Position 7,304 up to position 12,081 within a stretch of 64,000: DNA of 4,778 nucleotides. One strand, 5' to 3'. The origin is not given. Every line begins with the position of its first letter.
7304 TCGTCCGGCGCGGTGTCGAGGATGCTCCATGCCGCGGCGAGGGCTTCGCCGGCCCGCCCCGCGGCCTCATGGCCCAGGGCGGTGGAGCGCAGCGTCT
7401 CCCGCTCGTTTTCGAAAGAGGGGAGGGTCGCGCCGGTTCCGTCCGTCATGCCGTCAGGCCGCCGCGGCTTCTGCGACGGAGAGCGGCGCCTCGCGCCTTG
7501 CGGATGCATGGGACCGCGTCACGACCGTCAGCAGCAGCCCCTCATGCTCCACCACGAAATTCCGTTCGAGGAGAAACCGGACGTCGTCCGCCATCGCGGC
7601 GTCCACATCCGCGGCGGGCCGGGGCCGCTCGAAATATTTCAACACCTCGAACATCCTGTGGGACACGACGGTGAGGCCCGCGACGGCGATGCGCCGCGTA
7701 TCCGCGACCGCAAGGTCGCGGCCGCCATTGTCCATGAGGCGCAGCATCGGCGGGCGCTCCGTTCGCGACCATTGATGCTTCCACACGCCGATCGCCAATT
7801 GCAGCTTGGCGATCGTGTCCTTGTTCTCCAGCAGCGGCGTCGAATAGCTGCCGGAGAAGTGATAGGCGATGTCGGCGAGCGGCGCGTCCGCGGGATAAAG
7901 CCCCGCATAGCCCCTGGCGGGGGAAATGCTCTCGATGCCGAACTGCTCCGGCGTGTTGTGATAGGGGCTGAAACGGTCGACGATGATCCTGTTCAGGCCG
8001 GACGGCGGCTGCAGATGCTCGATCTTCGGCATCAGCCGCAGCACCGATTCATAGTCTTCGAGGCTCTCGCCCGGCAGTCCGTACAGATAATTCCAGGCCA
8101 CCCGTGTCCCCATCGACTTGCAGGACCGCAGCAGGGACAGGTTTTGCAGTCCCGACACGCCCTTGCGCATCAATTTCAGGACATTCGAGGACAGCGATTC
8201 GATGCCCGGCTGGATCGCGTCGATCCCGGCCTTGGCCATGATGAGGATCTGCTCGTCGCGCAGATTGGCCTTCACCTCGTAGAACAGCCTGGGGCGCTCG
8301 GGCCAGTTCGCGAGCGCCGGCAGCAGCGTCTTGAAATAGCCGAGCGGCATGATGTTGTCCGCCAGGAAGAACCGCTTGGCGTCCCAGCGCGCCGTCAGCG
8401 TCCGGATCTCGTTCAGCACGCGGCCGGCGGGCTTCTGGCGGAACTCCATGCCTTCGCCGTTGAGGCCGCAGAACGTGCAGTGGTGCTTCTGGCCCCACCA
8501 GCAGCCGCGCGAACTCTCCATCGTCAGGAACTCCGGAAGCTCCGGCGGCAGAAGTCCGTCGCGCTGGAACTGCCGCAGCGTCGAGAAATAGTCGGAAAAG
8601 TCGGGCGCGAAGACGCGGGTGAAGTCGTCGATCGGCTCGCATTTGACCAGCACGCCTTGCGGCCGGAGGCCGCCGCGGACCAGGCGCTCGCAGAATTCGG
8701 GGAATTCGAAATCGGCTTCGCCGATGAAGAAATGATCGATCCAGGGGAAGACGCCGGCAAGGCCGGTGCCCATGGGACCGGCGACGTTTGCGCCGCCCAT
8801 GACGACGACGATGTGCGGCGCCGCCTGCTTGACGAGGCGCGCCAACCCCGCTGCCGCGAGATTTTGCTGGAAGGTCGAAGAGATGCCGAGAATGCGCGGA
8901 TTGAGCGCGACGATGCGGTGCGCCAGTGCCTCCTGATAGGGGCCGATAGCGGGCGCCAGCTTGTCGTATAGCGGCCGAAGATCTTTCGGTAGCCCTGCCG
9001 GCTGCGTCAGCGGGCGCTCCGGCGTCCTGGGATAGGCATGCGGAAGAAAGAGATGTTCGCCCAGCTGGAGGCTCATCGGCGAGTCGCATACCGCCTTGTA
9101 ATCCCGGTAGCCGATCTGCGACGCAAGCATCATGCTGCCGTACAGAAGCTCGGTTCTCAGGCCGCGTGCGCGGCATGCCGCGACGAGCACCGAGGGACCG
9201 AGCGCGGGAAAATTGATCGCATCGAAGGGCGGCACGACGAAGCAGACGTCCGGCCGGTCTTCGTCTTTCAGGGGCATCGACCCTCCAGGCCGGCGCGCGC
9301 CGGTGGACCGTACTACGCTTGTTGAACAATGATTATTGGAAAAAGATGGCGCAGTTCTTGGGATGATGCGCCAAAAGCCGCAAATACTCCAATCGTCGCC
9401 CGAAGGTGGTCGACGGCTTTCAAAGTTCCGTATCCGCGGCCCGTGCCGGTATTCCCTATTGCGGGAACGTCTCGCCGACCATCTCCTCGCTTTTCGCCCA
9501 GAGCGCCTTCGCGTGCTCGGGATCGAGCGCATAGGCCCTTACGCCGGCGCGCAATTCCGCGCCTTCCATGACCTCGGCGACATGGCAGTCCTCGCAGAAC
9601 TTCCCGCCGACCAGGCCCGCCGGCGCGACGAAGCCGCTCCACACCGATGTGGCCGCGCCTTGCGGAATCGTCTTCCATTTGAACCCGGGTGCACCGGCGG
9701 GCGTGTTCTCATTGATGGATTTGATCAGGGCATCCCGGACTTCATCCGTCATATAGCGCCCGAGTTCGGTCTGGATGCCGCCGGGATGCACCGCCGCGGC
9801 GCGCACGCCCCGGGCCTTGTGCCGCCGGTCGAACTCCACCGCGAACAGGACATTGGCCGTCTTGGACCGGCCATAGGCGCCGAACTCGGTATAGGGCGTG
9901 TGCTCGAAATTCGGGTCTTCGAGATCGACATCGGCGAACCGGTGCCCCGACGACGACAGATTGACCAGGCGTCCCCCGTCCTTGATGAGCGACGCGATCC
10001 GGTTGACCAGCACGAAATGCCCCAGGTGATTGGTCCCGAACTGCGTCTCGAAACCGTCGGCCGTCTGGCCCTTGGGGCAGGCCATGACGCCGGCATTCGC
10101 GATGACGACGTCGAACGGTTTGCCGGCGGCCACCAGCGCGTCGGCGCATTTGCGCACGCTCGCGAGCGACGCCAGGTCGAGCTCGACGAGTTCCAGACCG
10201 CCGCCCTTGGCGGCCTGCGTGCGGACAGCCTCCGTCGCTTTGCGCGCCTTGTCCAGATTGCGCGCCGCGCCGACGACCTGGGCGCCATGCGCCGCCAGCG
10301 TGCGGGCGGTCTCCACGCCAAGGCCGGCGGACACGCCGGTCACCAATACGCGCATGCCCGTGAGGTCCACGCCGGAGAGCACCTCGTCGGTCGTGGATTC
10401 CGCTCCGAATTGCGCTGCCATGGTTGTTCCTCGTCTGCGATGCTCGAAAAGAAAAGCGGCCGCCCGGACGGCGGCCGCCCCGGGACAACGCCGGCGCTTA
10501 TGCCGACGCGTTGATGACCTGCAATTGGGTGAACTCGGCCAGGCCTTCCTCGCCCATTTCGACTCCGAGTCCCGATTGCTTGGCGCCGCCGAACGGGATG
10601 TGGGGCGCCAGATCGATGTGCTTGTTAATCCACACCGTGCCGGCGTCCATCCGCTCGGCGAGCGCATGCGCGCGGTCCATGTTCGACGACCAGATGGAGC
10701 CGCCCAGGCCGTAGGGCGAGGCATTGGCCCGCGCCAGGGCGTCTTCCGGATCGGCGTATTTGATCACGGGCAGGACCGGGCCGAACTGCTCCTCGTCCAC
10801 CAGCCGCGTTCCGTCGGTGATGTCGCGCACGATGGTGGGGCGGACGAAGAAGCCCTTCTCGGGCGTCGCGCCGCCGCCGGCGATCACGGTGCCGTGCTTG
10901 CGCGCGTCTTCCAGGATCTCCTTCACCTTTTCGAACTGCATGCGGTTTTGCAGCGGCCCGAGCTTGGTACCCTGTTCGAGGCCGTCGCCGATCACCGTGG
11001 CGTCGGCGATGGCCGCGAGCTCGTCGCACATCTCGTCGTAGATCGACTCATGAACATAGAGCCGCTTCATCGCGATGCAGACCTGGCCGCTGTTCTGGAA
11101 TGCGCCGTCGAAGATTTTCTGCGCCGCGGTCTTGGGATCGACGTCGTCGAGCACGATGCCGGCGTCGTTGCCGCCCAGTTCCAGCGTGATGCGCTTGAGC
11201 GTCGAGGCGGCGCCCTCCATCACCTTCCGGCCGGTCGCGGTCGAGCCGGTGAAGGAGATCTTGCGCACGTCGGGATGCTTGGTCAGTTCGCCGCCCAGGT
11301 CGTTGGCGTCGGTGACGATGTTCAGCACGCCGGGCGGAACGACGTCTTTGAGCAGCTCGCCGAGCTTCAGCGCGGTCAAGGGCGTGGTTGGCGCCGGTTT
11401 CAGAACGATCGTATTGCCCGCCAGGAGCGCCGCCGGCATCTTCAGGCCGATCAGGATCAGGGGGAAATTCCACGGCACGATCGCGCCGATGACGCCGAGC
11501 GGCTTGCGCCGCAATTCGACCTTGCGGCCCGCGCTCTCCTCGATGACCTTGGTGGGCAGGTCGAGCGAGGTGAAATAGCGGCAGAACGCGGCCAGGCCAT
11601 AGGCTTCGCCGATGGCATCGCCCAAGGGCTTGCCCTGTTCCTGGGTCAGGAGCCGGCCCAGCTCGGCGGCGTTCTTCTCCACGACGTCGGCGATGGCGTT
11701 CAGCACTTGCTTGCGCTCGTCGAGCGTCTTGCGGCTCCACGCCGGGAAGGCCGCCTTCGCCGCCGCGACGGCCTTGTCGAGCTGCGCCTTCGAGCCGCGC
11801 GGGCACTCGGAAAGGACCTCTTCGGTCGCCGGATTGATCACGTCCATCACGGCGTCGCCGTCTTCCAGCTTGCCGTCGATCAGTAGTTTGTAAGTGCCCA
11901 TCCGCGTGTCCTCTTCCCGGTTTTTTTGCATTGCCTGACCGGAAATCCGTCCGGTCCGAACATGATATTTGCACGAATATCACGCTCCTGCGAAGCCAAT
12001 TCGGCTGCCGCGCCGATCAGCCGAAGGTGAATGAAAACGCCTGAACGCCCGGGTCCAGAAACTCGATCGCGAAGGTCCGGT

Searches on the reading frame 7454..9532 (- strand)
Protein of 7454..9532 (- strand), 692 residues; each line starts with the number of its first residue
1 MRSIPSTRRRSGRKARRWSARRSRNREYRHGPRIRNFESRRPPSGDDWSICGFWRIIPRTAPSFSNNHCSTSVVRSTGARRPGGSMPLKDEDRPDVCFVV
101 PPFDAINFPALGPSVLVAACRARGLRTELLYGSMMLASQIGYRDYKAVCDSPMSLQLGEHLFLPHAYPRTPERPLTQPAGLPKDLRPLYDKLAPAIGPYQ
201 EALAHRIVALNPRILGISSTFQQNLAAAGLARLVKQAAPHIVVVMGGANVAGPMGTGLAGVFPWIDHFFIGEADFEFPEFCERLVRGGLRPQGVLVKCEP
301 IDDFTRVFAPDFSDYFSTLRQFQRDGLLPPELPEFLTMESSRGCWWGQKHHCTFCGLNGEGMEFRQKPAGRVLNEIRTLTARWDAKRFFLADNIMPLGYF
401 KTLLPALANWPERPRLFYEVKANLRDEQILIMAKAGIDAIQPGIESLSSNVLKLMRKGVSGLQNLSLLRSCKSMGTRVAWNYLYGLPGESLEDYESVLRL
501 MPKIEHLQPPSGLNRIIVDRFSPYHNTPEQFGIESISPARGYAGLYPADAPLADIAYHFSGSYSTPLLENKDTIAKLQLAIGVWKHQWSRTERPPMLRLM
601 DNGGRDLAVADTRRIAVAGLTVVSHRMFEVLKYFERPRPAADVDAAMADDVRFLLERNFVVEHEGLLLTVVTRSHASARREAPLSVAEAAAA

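Call 9: search_protein_families(library=pfam, proteins=[window:7454-9532:-], max_evalue=0.01)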
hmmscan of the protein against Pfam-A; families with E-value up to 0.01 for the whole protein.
window:7454-9532:- (692 aa): 2 families
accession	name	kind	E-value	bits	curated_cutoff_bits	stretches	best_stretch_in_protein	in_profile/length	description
PF04055.27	Radical_SAM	-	1.3e-13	51.9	29.5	1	339-500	2-165/166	Radical SAM superfamily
PF02310.24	B12-binding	-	1.7e-05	25.1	32.1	1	201-250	41-91/121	B12 binding domain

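Call 14: search_protein_families(library=ncbifam, proteins=[window:7454-9532:-], max_evalue=0.01)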
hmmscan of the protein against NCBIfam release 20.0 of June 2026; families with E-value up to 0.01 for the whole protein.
window:7454-9532:- (692 aa): 17 families
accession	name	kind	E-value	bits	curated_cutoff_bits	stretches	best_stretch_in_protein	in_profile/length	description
TIGR03975.1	rSAM_ocin_1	subfamily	4e-168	560.7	281.85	1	96-649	1-575/606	RiPP maturation radical SAM C-methyltransferase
TIGR04014.1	B12_SAM_MJ_0865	equivalog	6.7e-13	48.2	360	1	338-503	163-335/434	methyl-coenzyme M reductase glutamine C-methyltransferase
TIGR03471.1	HpnJ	equivalog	1.1e-12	47.6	577.6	1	335-501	197-362/472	hopanoid biosynthesis associated radical SAM protein HpnJ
TIGR04072.2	rSAM_ladder_B12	equivalog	2e-11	43.2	360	1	231-505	90-350/443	lipid biosynthesis B12-binding/radical SAM protein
TIGR04479.1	bcpD_PhpK_rSAM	subfamily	1.2e-10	40.4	600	1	330-501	236-406/504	PhpK family radical SAM P-methyltransferase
NF050148.1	rSAM_ApyD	equivalog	1.9e-09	36.5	750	1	202-501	65-363/645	RiPP biosynthesis radical SAM protein ApyD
TIGR04013.1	B12_SAM_MJ_1487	hypoth_equivalog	4.5e-08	32.3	251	1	228-505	57-334/382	TIGR04013 family B12-binding domain/radical SAM domain-containing protein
TIGR02026.1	BchE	equivalog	6.7e-08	31.8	481.35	1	340-500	199-361/497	magnesium-protoporphyrin IX monomethyl ester anaerobic oxidative cyclase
TIGR04385.1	B12_rSAM_cofa1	equivalog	1.4e-06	27.8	450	1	232-506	91-366/438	B12 lower ligand biosynthesis radical SAM protein BzaD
TIGR04367.1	HpnR_B12_rSAM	equivalog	2e-05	23.4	650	1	201-483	50-332/490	hopanoid C-3 methylase HpnR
TIGR04295.1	B12_rSAM_oligo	hypoth_equivalog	5.2e-05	22.1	400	1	338-457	203-314/422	TIGR04295 family B12-binding domain-containing radical SAM protein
TIGR01574.1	miaB-methiolase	equivalog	0.00065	18.8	355.3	1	400-505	215-326/437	tRNA (N6-isopentenyl adenosine(37)-C2)-methylthiotransferase MiaB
NF033712.0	B12_rSAM_KedN5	subfamily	0.0026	16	700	0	212-286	63-136/624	KedN5 family methylcobalamin-dependent radical SAM C-methyltransferase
TIGR00089.1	TIGR00089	subfamily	0.0046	15.8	251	1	352-505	153-319/429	MiaB/RimO family radical SAM methylthiotransferase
TIGR01125.1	TIGR01125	equivalog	0.0062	15.6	356.95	0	347-501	145-313/432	30S ribosomal protein S12 methylthiotransferase RimO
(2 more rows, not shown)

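Call 83: find_homologous_proteins(query=window:7454-9277:-, max_evalue=1e-40)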
Query window:7454-9277:- (607 aa): 7817 proteins with E <= 1e-40 among 8000 candidates; the best 120 are listed.
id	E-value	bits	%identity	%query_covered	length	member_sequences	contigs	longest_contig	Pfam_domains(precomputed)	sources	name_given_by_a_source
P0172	0.0e+0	1246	89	100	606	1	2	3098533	PF04055.28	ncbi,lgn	ncbi:MAG: RiPP maturation radical SAM C-methyltransferase [Rhizomicrobium sp.]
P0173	0.0e+0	1167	83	100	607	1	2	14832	PF04055.28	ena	-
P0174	0.0e+0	1059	77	96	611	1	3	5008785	PF04055.28,PF02310.25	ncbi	ncbi:MAG: RiPP maturation radical SAM C-methyltransferase [Rhizomicrobium sp.]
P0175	1.1e-293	994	73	97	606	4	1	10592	PF04055.28,PF02310.25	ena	-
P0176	3.9e-276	936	68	96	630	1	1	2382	PF04055.28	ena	-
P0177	6.6e-274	928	67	97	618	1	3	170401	PF04055.28,PF02310.25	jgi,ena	jgi:ribosomal peptide maturation radical SAM protein 1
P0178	3.1e-237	807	59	96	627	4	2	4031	PF04055.28,PF02310.25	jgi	jgi:ribosomal peptide maturation radical SAM protein 1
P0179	4.8e-237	806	60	96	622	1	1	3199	PF04055.28,PF02310.25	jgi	jgi:ribosomal peptide maturation radical SAM protein 1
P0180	2.2e-233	794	59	99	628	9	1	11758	PF04055.28,PF02310.25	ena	-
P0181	2.0e-232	791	57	97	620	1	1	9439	PF04055.28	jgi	jgi:ribosomal peptide maturation radical SAM protein 1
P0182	1.4e-231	788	57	99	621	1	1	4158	PF04055.28,PF02310.25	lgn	-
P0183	4.2e-228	777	58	99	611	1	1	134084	PF04055.28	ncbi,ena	-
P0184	1.5e-222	759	57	96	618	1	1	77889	PF04055.28,PF02310.25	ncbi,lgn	-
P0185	1.7e-221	755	55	98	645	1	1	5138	PF04055.28,PF02310.25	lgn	-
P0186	1.9e-221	755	55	100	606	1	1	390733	PF04055.28,PF02310.25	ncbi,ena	-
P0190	3.6e-212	724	54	99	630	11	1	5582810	PF04055.28,PF02310.25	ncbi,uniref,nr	ncbi:RiPP maturation radical SAM C-methyltransferase [Sphingomonas sp. QA11]|uniref:RiPP maturation 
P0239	5.9e-190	651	49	95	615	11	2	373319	PF04055.28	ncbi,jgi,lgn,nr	ncbi:MAG: RiPP maturation radical SAM C-methyltransferase [Nevskia sp.]|jgi:ribosomal peptide matura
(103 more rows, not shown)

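Call 84: find_encoding_contigs(protein=P0190, flank=8000, max_places=1)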
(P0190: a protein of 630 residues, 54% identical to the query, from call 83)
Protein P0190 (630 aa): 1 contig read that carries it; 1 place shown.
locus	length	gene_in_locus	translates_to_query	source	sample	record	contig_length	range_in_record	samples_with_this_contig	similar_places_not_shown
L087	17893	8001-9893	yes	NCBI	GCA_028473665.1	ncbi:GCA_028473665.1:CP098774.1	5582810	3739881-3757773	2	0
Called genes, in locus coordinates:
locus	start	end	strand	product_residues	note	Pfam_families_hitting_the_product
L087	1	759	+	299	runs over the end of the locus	PF00586:AIRS, PF02769:AIRS_C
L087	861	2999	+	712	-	PF03030:H_PPase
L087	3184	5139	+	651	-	PF00135:COesterase (weak), PF00561:Abhydrolase_1 (faint), PF01738:DLH, PF02129:Peptidase_S15, PF20434:BD-FAE, PF00326:Peptidase_S9, PF12697:Abhydrolase_6, PF07859:Abhydrolase_3 (weak), +2 more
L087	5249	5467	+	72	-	PF01176:eIF-1a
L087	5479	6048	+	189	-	PF02545:Maf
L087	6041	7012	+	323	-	-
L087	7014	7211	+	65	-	PF03884:YacG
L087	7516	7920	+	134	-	PF09917:DUF2147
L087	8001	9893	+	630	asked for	PF02310:B12-binding (faint), PF04055:Radical_SAM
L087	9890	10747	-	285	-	PF07475:Hpr_kinase_C (weak)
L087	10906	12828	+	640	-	PF13522:GATase_6, PF13537:GATase_7, PF00733:Asn_synthase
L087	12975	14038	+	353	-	PF13518:HTH_28 (faint), PF13551:HTH_29, PF13565:HTH_32, PF13592:HTH_33, PF13358:DDE_3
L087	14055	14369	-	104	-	PF05402:PqqD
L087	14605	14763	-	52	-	-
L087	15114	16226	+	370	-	PF04632:FUSC, PF13515:FUSC_2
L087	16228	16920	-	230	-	PF12697:Abhydrolase_6, PF12146:Hydrolase_4, PF00561:Abhydrolase_1, PF00975:Thioesterase (weak)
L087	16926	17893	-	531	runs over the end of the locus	PF06956:RtcR, PF00004:AAA (faint), PF00158:Sigma54_activat, PF01078:Mg_chelatase (weak), PF14532:Sigma54_activ_2, PF07728:AAA_5 (weak), PF25601:AAA_lid_14 (weak)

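Call 85: find_encoding_contigs(protein=P0183, flank=8000, max_places=1)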
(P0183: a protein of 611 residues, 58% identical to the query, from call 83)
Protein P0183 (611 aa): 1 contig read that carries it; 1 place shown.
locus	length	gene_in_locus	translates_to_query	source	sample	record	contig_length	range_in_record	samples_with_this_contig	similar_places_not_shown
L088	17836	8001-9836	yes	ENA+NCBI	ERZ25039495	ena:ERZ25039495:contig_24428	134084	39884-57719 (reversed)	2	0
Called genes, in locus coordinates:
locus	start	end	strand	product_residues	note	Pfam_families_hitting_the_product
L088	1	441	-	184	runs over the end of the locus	PF04909:Amidohydro_2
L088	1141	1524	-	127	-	-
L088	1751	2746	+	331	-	PF00733:Asn_synthase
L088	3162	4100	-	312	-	-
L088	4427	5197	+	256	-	-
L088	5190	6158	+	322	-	PF00890:FAD_binding_2 (weak), PF01266:DAO (faint), PF01494:FAD_binding_3, PF03486:HI0933_like (faint), PF05834:Lycopene_cycl, PF07992:Pyr_redox_2 (faint), PF12831:FAD_oxidored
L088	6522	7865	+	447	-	PF14907:NTP_transf_5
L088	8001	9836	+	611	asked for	PF04055:Radical_SAM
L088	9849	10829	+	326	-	PF00534:Glycos_transf_1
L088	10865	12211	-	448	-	PF00005:ABC_tran (weak), PF01380:SIS, PF13580:SIS_2 (faint), PF01380:SIS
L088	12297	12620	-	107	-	PF00005:ABC_tran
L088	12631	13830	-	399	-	PF01168:Ala_racemase_N (weak), PF21279:YhfX-like_C (weak)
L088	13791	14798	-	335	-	PF02653:BPD_transp_2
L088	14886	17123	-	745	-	PF13458:Peripla_BP_6 (faint), PF00532:Peripla_BP_1, PF13407:Peripla_BP_4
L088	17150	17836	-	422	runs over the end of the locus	PF04389:Peptidase_M28 (weak), PF01546:Peptidase_M20, PF07687:M20_dimer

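Call 86: find_encoding_contigs(protein=P0239, flank=8000, max_places=1)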
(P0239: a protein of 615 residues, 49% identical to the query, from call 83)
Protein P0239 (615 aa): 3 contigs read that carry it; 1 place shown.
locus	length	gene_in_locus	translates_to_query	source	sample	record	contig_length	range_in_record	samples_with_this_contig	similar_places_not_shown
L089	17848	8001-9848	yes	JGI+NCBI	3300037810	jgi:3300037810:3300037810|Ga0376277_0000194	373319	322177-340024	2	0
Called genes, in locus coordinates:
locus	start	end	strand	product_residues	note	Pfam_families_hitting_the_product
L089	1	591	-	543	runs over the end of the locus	PF02878:PGM_PMM_I, PF02879:PGM_PMM_II, PF02880:PGM_PMM_III, PF24947:PGM1_C_vert_fung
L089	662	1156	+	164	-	PF06853:DUF1249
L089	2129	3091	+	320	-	PF12556:CobS_N (weak), PF07728:AAA_5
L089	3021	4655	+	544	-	PF06213:CobT (weak), PF11775:CobT_C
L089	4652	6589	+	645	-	PF13522:GATase_6, PF13537:GATase_7, PF00733:Asn_synthase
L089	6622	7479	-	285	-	PF08007:JmjC_2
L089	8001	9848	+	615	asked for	PF04055:Radical_SAM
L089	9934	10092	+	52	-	-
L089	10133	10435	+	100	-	PF05402:PqqD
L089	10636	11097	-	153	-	PF13471:Transglut_core3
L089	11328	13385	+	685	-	PF01757:Acyl_transf_3, PF19040:SGNH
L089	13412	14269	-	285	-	PF00685:Sulfotransfer_1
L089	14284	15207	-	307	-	PF07475:Hpr_kinase_C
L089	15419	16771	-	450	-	PF02878:PGM_PMM_I, PF02879:PGM_PMM_II, PF02880:PGM_PMM_III, PF00408:PGM_PMM_IV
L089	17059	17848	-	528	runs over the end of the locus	PF13231:PMT_2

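Call 87: find_encoding_contigs(protein=P0177, flank=8000, max_places=1)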
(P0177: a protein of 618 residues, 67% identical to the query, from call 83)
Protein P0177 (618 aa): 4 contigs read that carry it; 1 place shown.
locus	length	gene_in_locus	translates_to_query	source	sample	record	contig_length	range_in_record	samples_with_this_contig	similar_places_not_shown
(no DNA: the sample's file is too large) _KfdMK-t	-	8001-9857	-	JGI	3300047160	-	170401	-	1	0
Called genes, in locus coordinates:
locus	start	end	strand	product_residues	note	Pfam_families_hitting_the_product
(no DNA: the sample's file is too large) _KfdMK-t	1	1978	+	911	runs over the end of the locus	PF07715:Plug, PF00593:TonB_dep_Rec_b-barrel, PF14905:OMP_b-brl_3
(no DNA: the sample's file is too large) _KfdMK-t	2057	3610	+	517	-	-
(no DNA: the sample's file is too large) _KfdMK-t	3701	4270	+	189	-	PF00300:His_Phos_1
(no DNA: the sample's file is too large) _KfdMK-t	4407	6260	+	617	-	PF02310:B12-binding, PF04055:Radical_SAM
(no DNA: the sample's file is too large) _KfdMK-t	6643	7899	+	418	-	PF14907:NTP_transf_5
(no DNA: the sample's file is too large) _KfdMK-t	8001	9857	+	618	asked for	PF02310:B12-binding (faint), PF04055:Radical_SAM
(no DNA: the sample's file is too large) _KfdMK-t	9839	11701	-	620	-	PF13522:GATase_6, PF13537:GATase_7, PF00733:Asn_synthase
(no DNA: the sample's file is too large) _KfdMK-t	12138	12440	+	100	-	-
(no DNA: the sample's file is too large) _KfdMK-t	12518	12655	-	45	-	-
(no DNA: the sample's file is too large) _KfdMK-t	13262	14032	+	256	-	PF27840:ScmC (weak)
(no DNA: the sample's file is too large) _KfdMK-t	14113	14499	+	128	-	PF13471:Transglut_core3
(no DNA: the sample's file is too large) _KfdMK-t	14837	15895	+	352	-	PF01207:Dus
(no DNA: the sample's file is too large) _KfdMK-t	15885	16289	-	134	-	-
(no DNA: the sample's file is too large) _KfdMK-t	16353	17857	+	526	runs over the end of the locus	PF03901:Glyco_transf_22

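Call 94: search_solved_structures(query=window:7454-9277:-, max_evalue=0.001)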
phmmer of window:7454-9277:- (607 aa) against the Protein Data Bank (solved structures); distinct sequences matched with E-value up to 0.001: 1.
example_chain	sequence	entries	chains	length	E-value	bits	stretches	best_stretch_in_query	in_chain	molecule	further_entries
9ccb_A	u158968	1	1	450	6.9e-05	24.7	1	253-417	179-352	Radical SAM core domain-containing protein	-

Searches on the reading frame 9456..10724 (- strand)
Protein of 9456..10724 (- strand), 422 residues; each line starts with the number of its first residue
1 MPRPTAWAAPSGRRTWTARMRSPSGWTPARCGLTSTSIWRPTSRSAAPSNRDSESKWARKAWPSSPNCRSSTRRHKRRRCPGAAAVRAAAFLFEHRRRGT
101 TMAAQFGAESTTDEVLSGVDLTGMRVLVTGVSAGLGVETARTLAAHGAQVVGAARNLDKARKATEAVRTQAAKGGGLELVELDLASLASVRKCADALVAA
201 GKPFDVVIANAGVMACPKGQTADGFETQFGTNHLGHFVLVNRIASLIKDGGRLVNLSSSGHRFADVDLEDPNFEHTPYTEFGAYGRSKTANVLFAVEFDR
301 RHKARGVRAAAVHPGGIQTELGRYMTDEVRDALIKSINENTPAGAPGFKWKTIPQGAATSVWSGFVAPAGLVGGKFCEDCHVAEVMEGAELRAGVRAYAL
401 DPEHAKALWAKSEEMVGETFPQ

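Call 71: search_protein_families(library=pfam, proteins=[window:9456-10724:-], max_evalue=0.001)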
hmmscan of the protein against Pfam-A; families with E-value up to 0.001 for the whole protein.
window:9456-10724:- (422 aa): 5 families
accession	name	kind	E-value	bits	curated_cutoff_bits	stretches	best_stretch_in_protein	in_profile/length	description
PF00106.31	adh_short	-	1.8e-25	90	26.6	1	126-326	3-191/195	short chain dehydrogenase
PF13561.12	adh_short_C2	-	7.8e-20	71.9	27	1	130-345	1-202/236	Enoyl-(Acyl carrier protein) reductase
PF01370.27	Epimerase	-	4e-09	36.7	20.9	1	126-308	1-166/240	NAD dependent epimerase/dehydratase family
PF08659.16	KR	-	2.3e-07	31.4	22.6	1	126-215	3-93/180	KR domain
PF16363.11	GDP_Man_Dehyd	-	0.00016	21.7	27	1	127-303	1-172/332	GDP-mannose 4,6 dehydratase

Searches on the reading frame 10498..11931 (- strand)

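Call 71: search_protein_families(library=pfam, proteins=[window:10498-11931:-], max_evalue=0.001)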
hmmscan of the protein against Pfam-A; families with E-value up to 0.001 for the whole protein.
window:10498-11931:- (477 aa): 1 family
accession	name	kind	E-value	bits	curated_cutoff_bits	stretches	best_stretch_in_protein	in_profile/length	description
PF00171.27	Aldedh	-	7.7e-157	523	23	1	27-472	7-460/461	Aldehyde dehydrogenase family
